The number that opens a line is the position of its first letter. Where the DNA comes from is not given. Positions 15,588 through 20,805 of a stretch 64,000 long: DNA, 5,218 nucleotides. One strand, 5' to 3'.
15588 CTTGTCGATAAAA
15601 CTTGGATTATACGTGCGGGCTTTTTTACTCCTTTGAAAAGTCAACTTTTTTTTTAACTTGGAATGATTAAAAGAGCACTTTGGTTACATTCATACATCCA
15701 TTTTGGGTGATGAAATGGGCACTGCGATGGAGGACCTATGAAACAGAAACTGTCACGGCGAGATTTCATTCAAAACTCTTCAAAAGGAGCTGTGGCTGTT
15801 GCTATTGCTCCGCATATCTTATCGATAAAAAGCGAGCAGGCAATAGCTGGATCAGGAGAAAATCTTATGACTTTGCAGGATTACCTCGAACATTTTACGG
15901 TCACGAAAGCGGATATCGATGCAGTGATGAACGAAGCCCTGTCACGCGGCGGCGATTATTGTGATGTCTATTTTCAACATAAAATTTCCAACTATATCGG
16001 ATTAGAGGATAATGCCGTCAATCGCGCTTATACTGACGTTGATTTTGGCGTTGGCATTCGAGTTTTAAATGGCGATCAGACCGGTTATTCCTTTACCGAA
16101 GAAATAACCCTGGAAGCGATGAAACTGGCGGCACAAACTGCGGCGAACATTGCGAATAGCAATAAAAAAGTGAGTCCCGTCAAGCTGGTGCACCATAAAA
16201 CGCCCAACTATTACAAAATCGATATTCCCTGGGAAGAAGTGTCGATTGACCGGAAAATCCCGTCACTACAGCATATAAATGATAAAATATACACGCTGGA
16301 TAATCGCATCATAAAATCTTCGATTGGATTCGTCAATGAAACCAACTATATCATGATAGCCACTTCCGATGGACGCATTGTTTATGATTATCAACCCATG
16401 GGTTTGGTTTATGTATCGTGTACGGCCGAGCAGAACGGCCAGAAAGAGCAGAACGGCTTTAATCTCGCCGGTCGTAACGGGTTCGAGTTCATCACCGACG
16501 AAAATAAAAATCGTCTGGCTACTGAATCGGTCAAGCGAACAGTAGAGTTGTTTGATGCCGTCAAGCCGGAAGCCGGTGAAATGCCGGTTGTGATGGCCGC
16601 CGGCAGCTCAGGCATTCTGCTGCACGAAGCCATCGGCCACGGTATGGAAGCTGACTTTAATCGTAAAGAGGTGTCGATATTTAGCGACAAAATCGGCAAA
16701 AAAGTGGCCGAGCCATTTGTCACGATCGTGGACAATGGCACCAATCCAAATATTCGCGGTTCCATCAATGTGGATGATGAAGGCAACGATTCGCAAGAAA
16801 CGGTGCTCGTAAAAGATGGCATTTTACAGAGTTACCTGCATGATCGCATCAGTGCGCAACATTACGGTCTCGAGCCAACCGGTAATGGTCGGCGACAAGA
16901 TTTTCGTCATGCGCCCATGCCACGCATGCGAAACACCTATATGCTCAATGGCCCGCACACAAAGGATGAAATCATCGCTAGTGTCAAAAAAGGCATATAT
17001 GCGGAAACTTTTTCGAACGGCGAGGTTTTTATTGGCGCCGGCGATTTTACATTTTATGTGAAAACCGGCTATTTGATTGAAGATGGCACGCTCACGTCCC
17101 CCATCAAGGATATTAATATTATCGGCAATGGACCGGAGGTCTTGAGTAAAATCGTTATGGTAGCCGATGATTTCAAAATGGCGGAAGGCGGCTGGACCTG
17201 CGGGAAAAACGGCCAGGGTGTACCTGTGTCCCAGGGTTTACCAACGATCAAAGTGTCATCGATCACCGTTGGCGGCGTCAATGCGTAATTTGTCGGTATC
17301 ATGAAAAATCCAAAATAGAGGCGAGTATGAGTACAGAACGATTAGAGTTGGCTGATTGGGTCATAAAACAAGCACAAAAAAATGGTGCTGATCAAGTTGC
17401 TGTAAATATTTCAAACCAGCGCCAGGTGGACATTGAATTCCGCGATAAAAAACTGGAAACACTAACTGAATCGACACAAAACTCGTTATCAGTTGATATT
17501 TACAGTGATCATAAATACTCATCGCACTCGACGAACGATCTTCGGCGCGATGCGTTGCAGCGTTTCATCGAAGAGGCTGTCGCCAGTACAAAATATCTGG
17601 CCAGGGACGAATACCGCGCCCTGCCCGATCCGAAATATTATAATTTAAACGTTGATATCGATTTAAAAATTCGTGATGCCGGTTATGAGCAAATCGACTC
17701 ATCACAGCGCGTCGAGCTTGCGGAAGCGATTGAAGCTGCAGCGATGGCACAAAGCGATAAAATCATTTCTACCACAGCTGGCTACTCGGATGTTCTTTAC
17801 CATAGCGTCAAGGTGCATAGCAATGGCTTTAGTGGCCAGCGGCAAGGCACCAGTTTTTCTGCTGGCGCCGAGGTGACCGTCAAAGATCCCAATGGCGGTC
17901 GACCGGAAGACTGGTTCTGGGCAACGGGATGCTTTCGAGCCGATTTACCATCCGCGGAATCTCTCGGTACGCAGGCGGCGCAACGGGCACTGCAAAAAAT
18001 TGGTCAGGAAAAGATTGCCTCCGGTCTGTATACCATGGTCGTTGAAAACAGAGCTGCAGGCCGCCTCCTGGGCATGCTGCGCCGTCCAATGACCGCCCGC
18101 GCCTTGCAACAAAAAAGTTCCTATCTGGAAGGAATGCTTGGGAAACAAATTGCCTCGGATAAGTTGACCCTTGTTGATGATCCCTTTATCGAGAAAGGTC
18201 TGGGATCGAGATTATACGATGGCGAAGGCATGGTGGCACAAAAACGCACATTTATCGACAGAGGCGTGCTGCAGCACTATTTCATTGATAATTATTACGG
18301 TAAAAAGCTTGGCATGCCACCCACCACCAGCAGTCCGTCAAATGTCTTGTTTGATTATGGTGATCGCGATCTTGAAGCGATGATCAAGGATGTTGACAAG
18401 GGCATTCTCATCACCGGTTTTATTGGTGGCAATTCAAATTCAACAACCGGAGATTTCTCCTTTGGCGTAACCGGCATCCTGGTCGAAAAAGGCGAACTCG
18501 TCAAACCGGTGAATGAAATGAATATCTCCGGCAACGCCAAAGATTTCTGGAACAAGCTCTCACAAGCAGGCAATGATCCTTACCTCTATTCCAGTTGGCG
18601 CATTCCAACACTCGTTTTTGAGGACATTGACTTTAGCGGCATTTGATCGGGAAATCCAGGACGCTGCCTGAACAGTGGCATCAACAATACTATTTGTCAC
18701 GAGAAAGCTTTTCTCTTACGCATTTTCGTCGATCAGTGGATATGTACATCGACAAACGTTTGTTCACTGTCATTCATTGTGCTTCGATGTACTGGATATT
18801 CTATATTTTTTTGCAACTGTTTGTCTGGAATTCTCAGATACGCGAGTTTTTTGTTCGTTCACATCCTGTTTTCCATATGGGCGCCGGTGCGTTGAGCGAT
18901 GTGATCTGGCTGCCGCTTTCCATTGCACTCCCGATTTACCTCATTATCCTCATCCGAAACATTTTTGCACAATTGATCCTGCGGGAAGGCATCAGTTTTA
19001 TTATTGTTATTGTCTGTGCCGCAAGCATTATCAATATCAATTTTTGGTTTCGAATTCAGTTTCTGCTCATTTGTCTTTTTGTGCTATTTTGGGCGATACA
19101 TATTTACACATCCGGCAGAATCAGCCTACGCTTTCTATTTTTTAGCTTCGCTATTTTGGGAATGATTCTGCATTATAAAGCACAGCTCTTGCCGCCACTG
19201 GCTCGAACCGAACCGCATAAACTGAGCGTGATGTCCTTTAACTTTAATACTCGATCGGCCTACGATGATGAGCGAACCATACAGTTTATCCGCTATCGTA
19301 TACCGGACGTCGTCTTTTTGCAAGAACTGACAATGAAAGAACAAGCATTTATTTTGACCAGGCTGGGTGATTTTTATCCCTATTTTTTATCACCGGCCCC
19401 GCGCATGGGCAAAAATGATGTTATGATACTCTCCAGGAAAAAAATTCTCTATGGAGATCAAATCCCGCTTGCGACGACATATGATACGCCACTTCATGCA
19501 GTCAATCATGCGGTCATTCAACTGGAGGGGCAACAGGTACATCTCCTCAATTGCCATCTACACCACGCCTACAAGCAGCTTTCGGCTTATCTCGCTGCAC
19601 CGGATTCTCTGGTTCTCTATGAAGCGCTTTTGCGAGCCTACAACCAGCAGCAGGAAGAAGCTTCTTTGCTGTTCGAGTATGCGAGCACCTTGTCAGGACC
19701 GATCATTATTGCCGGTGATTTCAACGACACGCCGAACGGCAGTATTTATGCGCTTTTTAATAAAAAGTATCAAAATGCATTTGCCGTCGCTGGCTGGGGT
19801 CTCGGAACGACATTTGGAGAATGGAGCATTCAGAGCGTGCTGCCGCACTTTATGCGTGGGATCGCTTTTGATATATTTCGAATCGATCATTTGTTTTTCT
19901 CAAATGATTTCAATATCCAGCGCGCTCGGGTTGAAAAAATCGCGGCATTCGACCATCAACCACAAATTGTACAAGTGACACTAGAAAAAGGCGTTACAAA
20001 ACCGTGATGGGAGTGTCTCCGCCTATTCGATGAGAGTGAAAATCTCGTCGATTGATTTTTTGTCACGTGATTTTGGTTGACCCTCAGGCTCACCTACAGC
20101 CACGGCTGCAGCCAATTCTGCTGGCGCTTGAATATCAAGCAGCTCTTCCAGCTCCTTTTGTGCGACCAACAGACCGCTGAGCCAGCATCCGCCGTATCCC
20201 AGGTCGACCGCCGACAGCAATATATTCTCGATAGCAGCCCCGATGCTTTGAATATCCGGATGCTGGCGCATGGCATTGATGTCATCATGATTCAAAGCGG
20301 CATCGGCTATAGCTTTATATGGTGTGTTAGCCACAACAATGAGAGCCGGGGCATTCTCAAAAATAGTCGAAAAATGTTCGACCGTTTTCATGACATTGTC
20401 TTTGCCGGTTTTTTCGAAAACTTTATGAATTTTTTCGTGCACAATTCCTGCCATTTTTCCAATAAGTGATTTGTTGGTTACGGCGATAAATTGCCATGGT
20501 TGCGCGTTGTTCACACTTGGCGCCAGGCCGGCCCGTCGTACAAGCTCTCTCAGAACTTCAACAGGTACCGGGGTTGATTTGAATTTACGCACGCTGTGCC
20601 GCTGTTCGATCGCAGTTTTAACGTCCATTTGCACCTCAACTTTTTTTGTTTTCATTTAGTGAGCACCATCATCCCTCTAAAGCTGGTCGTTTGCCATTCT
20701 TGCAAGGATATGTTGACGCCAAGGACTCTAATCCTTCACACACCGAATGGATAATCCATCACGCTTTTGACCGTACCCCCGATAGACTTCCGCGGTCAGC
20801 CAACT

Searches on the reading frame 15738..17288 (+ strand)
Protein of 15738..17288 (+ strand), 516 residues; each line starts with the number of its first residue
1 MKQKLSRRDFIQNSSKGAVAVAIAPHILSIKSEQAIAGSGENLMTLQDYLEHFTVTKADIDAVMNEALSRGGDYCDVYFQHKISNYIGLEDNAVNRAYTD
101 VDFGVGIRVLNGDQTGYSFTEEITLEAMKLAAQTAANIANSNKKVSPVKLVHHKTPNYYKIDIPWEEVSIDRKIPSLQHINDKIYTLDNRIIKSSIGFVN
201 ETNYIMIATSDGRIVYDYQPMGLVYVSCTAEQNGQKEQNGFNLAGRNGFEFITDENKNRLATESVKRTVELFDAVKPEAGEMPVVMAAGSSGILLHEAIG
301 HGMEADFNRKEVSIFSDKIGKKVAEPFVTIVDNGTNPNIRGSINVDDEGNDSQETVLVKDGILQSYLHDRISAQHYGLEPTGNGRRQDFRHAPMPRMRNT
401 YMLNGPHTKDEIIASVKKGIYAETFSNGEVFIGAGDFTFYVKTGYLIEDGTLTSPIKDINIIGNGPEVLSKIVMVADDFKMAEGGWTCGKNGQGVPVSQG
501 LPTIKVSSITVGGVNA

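Call 29: search_protein_families(library=pfam, proteins=[window:15738-17288:+], max_evalue=0.001)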
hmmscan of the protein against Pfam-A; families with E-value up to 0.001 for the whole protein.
window:15738-17288:+ (516 aa): 3 families
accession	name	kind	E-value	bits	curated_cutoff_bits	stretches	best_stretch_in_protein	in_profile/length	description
PF19289.4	PmbA_TldD_3rd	-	3.5e-65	219.7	22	1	280-513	2-220/220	PmbA/TldA metallopeptidase C-terminal domain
PF01523.21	PmbA_TldD_1st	-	1.3e-13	51.3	20.9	1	75-139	1-65/65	PmbA/TldA metallopeptidase domain 1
PF19290.4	PmbA_TldD_2nd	-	3e-12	47.4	20.9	1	164-271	2-108/109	PmbA/TldA metallopeptidase central domain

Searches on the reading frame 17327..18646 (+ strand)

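Call 29: search_protein_families(library=pfam, proteins=[window:17327-18646:+], max_evalue=0.001)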
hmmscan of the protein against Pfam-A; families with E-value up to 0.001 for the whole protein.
window:17327-18646:+ (439 aa): 3 families
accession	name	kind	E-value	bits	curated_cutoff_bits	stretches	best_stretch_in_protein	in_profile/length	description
PF19289.4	PmbA_TldD_3rd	-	2.6e-64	216.9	22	1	232-438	1-220/220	PmbA/TldA metallopeptidase C-terminal domain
PF19290.4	PmbA_TldD_2nd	-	5.4e-12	46.6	20.9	1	121-224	4-108/109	PmbA/TldA metallopeptidase central domain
PF01523.21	PmbA_TldD_1st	-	8.5e-07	29.5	20.9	1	26-87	3-64/65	PmbA/TldA metallopeptidase domain 1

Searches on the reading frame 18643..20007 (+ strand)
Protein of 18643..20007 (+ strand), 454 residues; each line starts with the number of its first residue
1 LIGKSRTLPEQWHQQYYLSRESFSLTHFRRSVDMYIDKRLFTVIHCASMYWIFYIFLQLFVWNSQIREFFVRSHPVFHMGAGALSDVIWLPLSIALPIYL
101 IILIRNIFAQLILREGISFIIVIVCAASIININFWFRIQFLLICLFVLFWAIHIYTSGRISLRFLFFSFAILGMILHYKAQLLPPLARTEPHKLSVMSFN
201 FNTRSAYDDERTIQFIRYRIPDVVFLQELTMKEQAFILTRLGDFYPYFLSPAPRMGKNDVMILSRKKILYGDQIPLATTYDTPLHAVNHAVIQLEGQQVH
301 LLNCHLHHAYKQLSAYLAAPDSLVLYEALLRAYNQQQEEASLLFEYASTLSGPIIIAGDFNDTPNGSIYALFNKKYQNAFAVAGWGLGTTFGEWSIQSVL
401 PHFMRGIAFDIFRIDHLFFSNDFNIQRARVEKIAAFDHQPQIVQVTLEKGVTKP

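Call 29: search_protein_families(library=pfam, proteins=[window:18643-20007:+], max_evalue=0.001)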
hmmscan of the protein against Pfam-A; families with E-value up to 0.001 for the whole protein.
window:18643-20007:+ (454 aa): 1 family
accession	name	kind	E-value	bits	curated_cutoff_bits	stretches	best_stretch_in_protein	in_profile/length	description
PF03372.29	Exo_endo_phos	-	1e-17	65.1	24.5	1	198-431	2-214/225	Endonuclease/Exonuclease/phosphatase family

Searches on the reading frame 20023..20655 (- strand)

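Call 29: search_protein_families(library=pfam, proteins=[window:20023-20655:-], max_evalue=0.001)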
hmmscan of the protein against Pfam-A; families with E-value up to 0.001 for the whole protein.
window:20023-20655:- (210 aa): 2 families
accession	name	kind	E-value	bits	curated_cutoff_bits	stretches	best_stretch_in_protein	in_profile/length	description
PF00881.29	Nitroreductase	-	1.3e-31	110.5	23.5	1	16-188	1-166/167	Nitroreductase family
PF14512.11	TM1586_NiRdase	-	3.6e-15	56.6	27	1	137-207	83-150/215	Putative TM nitroreductase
